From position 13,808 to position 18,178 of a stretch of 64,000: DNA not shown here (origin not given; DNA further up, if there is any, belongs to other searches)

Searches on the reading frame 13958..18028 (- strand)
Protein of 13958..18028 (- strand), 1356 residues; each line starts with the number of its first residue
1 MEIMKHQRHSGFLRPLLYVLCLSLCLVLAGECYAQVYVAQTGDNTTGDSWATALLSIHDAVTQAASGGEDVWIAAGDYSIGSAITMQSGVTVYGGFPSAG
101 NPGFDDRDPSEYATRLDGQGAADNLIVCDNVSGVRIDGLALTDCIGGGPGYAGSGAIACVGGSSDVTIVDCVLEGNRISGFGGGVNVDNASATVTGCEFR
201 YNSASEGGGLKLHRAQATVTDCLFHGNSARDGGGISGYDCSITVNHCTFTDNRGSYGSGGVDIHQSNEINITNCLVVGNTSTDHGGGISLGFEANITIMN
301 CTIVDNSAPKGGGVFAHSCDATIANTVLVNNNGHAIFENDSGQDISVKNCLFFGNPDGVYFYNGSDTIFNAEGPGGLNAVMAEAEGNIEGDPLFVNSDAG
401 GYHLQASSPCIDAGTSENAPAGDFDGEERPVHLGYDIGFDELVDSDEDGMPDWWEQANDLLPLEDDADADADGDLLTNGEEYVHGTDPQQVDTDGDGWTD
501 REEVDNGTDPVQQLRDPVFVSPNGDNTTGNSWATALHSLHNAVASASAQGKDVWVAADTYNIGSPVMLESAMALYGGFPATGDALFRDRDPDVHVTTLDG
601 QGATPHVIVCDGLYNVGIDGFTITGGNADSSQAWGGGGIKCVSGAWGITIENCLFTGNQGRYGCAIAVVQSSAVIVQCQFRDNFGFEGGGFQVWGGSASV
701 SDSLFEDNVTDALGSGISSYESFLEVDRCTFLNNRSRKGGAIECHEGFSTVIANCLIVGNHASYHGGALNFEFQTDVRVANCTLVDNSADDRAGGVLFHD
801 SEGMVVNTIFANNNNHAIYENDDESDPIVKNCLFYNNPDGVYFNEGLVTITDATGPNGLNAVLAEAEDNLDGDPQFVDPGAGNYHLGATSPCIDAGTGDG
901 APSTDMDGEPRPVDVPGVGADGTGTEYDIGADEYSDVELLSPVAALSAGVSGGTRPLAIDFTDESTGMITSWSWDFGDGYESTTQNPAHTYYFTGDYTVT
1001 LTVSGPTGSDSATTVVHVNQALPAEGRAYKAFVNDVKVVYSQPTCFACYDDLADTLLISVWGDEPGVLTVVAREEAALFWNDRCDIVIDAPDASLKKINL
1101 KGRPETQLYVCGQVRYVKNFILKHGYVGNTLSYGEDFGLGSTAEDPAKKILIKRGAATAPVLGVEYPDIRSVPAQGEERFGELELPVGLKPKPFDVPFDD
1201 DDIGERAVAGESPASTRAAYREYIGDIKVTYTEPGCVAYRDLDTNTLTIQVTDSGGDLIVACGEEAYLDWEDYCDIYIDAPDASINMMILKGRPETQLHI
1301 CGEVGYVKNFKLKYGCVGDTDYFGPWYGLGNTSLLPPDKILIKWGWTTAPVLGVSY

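Call 29: search_protein_families(library=pfam, proteins=[window:13958-18028:-], max_evalue=0.00001)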
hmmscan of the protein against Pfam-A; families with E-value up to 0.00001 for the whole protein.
window:13958-18028:- (1356 aa): 8 families
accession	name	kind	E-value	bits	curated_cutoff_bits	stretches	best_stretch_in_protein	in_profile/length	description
PF13229.12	Beta_helix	-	5.5e-34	117.5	25.9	4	257-368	45-152/158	Right handed beta helix region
PF18911.6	PKD_4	-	2.1e-15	57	27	1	953-1018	18-83/85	PKD domain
PF05048.19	NosD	-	5.7e-15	55.8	23.6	1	243-367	45-163/212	Periplasmic copper-binding protein (NosD)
PF00801.26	PKD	-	2.3e-12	47.2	23.5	1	959-1018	17-80/80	PKD domain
PF17161.10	DUF5123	-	3.7e-10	41.4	35.1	0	778-899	2-110/113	Domain of unknown function (DUF5123)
PF18884.5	TSP3_bac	-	3.3e-09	36.9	25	1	492-510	1-19/22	Bacterial TSP3 repeat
PF02415.23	Chlam_PMP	-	8e-08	32.2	20.6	0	729-744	2-18/19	Chlamydia polymorphic membrane protein (Chlamydia_PMP) repeat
PF12708.12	Pect-lyase_RHGA_epim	-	2.7e-06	27.8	27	0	56-250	20-206/213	Rhamnogalacturonase A/epimerase, pectate lyase-like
